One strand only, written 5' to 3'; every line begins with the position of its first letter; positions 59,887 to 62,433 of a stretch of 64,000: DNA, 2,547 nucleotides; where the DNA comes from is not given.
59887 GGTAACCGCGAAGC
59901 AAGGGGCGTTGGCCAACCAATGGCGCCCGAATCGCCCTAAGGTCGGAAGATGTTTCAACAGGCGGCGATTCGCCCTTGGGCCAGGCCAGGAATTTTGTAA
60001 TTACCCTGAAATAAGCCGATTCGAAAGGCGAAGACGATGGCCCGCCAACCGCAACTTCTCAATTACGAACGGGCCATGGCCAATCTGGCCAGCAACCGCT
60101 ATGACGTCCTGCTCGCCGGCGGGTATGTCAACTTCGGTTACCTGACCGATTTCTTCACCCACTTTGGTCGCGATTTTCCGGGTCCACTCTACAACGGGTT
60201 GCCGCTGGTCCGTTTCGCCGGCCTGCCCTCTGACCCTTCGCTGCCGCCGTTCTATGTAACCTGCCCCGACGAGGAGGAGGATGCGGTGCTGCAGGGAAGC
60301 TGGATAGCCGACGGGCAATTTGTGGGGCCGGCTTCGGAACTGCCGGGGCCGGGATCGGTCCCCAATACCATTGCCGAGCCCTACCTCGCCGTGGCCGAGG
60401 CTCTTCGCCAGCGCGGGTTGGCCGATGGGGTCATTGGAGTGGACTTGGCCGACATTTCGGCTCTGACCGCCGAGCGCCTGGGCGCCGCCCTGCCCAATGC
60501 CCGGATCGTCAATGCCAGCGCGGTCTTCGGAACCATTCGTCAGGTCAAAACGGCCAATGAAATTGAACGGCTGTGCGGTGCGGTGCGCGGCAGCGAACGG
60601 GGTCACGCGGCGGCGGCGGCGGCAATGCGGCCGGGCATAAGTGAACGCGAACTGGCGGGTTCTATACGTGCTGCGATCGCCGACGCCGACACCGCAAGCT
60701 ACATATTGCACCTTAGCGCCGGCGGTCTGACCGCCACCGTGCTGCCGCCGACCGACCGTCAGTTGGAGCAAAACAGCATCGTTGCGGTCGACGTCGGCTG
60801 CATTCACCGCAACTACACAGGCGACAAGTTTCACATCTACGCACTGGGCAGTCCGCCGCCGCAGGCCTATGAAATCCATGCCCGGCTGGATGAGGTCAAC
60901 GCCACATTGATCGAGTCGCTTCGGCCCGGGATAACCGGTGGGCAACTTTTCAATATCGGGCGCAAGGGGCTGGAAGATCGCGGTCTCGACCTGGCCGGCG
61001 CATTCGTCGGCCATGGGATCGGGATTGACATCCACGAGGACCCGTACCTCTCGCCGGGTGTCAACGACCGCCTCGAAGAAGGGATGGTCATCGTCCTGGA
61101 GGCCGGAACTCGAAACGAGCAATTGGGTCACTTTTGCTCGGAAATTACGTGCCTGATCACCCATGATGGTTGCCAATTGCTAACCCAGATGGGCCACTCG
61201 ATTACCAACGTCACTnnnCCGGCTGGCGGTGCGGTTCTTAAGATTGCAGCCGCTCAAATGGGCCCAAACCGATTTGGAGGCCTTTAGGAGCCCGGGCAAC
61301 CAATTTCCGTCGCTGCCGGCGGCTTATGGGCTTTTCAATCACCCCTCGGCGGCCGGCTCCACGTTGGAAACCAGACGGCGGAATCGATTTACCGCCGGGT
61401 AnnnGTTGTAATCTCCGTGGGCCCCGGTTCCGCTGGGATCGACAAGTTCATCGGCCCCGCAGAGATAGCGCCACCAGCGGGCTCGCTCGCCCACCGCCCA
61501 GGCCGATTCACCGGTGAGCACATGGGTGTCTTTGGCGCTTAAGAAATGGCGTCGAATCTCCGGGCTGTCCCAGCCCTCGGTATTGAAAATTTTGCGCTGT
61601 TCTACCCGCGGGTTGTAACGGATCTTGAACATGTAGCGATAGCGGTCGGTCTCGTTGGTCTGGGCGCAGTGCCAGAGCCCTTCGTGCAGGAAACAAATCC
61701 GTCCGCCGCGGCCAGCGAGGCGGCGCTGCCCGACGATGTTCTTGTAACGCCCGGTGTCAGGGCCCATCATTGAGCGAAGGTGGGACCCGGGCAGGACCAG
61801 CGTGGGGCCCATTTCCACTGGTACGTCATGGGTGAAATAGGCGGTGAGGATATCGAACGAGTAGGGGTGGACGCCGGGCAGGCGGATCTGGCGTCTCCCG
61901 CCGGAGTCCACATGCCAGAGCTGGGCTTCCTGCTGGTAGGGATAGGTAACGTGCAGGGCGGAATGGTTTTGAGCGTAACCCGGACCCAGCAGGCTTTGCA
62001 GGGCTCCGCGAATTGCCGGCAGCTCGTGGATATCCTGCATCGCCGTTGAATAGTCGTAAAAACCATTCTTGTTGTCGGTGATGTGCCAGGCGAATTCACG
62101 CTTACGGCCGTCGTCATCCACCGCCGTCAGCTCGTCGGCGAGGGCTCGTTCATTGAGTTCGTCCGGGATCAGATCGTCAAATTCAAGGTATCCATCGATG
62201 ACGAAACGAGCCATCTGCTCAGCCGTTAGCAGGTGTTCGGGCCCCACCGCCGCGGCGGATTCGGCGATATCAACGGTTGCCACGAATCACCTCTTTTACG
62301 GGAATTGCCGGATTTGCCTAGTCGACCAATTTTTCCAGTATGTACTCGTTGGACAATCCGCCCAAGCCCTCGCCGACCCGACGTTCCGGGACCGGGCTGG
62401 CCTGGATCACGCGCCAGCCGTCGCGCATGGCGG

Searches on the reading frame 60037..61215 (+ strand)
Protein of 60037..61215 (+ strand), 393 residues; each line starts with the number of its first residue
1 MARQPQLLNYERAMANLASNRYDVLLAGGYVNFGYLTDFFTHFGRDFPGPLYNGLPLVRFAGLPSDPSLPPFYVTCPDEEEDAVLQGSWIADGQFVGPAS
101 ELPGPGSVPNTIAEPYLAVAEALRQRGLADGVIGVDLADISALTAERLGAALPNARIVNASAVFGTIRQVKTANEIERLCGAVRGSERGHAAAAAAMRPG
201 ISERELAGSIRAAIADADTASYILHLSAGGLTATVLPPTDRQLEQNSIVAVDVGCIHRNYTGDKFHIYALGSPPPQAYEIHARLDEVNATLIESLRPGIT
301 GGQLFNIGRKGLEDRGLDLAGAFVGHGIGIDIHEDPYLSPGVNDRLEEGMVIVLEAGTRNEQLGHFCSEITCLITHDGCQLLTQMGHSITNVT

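Call 84: search_protein_families(library=pfam, proteins=[window:60037-61215:+], max_evalue=0.0001)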
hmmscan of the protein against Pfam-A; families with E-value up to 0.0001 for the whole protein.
window:60037-61215:+ (393 aa): 1 family
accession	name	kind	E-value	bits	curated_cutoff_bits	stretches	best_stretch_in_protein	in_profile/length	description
PF00557.29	Peptidase_M24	-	5.4e-34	118.2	23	1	182-375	6-207/208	Metallopeptidase family M24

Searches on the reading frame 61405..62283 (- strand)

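Call 84: search_protein_families(library=pfam, proteins=[window:61405-62283:-], max_evalue=0.0001)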
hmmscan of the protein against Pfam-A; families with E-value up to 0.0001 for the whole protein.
window:61405-62283:- (293 aa): 1 family
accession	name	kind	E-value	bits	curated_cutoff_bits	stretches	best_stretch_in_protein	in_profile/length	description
PF05721.19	PhyH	-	4.7e-06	27.5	22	1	53-216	32-211/213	Phytanoyl-CoA dioxygenase (PhyH)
